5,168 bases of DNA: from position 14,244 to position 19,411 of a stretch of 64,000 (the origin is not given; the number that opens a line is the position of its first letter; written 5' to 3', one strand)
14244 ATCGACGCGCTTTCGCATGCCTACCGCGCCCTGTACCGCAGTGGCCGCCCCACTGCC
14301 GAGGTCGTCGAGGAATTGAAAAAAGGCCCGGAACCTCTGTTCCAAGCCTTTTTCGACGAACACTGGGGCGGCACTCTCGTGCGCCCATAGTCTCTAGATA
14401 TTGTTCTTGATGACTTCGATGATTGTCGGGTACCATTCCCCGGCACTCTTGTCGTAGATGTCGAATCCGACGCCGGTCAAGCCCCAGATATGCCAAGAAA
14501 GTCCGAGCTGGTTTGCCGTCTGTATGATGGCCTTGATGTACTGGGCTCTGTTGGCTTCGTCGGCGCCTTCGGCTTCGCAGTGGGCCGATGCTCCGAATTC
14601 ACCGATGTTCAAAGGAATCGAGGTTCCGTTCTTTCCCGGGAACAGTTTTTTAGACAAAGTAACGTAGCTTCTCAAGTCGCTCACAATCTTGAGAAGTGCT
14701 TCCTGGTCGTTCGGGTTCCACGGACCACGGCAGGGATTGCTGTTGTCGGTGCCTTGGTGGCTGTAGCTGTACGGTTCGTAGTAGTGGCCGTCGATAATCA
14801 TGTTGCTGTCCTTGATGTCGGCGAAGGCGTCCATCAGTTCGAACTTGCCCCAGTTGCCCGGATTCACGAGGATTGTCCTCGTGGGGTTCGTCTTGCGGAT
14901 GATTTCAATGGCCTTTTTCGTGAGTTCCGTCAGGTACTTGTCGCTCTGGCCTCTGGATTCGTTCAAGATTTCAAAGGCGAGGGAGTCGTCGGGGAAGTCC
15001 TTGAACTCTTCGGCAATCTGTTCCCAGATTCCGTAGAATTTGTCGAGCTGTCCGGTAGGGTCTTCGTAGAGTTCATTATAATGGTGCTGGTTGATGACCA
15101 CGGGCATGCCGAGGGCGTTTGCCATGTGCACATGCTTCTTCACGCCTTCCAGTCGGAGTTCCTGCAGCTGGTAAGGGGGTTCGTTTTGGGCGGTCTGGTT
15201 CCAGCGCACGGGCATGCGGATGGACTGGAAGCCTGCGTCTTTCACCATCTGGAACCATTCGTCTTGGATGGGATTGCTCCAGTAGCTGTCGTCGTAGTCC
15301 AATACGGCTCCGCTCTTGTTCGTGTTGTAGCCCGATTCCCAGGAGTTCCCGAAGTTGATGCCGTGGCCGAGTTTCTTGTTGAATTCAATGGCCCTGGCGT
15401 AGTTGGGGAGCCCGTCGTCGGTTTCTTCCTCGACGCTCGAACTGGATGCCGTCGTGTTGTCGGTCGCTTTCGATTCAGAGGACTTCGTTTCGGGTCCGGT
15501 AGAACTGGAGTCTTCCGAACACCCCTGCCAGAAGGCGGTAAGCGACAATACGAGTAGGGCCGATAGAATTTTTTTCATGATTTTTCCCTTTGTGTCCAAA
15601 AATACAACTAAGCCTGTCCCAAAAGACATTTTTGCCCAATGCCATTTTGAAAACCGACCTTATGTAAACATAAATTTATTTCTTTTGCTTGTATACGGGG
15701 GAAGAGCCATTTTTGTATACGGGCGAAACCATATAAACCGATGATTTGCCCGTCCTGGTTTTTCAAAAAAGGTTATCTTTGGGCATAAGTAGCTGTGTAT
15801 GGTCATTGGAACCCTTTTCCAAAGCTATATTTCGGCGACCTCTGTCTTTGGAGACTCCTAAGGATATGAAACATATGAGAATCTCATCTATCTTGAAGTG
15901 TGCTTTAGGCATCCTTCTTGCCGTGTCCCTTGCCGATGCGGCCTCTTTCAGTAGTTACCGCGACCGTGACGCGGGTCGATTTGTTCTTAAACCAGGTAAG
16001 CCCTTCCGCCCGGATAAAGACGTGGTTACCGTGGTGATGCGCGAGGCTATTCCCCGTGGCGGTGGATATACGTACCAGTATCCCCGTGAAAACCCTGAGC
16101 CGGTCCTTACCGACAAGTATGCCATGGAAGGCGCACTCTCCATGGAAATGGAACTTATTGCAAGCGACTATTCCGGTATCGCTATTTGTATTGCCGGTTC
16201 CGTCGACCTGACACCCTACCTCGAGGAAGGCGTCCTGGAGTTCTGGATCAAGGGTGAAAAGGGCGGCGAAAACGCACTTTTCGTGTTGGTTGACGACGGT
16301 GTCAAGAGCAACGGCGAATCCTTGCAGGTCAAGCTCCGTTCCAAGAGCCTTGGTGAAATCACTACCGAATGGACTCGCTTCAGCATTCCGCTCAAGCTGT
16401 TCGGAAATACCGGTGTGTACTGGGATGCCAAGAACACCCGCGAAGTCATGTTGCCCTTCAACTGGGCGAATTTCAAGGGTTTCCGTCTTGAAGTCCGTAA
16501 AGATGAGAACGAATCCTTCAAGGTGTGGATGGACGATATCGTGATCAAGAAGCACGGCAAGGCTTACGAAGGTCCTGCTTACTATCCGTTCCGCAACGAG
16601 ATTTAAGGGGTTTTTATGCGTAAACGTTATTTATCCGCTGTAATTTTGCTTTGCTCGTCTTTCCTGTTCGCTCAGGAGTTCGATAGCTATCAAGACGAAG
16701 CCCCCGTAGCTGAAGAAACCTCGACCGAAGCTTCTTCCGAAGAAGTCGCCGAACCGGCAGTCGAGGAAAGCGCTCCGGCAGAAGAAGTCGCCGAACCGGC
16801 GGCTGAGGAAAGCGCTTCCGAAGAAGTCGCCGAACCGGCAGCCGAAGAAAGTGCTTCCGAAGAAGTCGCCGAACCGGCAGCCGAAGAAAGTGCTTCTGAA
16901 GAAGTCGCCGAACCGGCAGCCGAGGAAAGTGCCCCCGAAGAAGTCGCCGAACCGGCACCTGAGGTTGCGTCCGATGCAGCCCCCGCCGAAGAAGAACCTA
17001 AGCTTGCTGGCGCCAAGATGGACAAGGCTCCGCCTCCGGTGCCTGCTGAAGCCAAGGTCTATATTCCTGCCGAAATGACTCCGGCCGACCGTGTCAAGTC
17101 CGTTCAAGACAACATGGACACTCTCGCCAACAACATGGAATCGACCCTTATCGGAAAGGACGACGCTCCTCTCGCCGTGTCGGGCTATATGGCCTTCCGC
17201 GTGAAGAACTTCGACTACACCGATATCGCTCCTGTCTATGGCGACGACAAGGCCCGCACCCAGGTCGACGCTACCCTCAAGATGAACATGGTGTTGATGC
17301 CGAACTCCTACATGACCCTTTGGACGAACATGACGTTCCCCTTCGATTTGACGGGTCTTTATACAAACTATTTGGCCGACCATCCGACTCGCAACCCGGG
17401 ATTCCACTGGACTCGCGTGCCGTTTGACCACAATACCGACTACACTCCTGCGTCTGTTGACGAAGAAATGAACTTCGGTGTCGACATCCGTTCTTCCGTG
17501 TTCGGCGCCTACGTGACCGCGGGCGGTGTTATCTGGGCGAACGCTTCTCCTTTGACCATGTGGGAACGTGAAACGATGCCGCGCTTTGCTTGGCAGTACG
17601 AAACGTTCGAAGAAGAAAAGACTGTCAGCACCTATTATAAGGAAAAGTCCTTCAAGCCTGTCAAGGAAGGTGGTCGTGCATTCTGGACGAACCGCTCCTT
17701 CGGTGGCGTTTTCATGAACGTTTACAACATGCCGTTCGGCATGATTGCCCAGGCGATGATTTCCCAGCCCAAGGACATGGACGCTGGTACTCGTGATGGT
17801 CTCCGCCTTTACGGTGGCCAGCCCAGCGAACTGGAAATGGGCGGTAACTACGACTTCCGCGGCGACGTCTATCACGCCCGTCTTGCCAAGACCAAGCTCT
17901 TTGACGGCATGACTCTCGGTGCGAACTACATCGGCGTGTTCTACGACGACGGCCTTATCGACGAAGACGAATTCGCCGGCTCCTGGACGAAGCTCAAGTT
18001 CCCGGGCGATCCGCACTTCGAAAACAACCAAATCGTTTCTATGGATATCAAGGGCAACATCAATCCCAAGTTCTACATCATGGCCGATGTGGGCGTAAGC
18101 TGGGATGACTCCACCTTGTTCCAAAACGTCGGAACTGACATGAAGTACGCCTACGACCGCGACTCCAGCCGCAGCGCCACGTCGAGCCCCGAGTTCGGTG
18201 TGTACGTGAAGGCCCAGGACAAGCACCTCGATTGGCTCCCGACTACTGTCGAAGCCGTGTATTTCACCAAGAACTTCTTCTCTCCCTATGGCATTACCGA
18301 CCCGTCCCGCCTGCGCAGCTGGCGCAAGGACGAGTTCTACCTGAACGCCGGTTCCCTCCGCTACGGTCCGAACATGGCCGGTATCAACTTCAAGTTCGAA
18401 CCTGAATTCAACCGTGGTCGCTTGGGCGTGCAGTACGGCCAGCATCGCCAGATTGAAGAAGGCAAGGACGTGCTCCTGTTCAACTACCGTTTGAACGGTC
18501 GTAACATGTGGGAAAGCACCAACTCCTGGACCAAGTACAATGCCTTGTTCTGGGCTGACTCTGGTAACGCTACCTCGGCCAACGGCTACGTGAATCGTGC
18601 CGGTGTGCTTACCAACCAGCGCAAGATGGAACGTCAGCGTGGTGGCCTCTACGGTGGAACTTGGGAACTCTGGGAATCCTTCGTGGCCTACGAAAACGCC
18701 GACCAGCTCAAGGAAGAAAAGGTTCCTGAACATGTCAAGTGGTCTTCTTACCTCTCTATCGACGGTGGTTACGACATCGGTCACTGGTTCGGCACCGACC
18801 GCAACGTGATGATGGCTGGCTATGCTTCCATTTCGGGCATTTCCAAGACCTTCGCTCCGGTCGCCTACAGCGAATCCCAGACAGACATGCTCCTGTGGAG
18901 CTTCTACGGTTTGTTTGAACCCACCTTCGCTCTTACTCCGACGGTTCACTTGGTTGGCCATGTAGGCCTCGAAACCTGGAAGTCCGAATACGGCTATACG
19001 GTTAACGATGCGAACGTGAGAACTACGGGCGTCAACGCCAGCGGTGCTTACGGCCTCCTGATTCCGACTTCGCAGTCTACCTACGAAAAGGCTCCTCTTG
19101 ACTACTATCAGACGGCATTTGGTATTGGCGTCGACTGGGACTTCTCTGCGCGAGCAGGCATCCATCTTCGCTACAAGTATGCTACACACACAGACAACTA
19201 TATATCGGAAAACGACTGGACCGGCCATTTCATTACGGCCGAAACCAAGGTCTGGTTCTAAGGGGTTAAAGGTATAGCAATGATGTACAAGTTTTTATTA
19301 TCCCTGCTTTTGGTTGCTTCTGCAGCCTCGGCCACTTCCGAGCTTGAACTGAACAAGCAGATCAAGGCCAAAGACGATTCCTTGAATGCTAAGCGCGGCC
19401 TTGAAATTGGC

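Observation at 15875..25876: Candidate SusC/D-independent outer-membrane glycan capture and import machine: CBM + three paralogous beta-barrels + lipoprotein + inactive GH18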

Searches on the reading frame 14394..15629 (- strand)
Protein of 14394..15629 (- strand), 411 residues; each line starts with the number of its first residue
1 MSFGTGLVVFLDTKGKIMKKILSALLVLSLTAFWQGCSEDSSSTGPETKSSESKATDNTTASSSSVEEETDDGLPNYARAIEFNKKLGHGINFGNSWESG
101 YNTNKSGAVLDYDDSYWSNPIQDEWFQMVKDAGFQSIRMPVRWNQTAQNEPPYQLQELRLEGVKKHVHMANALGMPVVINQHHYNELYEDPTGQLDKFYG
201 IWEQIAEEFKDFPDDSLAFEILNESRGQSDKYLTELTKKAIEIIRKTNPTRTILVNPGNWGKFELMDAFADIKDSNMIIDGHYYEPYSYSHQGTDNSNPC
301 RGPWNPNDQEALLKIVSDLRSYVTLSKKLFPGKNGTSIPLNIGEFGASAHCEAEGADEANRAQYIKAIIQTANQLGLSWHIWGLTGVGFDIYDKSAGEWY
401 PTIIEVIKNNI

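Call 7: search_protein_families(library=pfam, proteins=[window:14394-15629:-], max_evalue=0.001)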
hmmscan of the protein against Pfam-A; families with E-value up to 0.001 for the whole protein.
window:14394-15629:- (411 aa): 2 families
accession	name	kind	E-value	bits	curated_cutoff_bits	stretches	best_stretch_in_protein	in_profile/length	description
PF00150.24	Cellulase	-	5.3e-39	134.8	23.5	1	107-384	12-268/272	Cellulase (glycosyl hydrolase family 5)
PF07745.19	Glyco_hydro_53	-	4.9e-06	26.2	24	1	119-195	23-98/340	Glycosyl hydrolase family 53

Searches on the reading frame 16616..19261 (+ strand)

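Call 4: search_protein_families(library=pfam, proteins=[window:16616-19261:+], max_evalue=0.1)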
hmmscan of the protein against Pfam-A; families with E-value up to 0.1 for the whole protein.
window:16616-19261:+ (881 aa): 2 families
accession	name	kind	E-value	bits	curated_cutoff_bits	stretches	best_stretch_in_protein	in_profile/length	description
PF13505.12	OMP_b-brl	-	0.00066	20.3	28.7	1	706-869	39-168/175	Outer membrane protein beta-barrel domain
PF11383.14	DUF3187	-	0.0061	16.2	24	1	824-862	70-108/320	Protein of unknown function (DUF3187)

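Call 5: search_protein_families(library=ncbifam, proteins=[window:16616-19261:+], max_evalue=0.1)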
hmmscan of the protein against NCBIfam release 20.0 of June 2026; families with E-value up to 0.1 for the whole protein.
window:16616-19261:+ (881 aa): 1 family
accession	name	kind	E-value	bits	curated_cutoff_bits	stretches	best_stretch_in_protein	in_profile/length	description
TIGR03593.1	yidC_nterm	equivalog_domain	0.0064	16.1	58.25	1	3-69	2-69/363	membrane protein insertase YidC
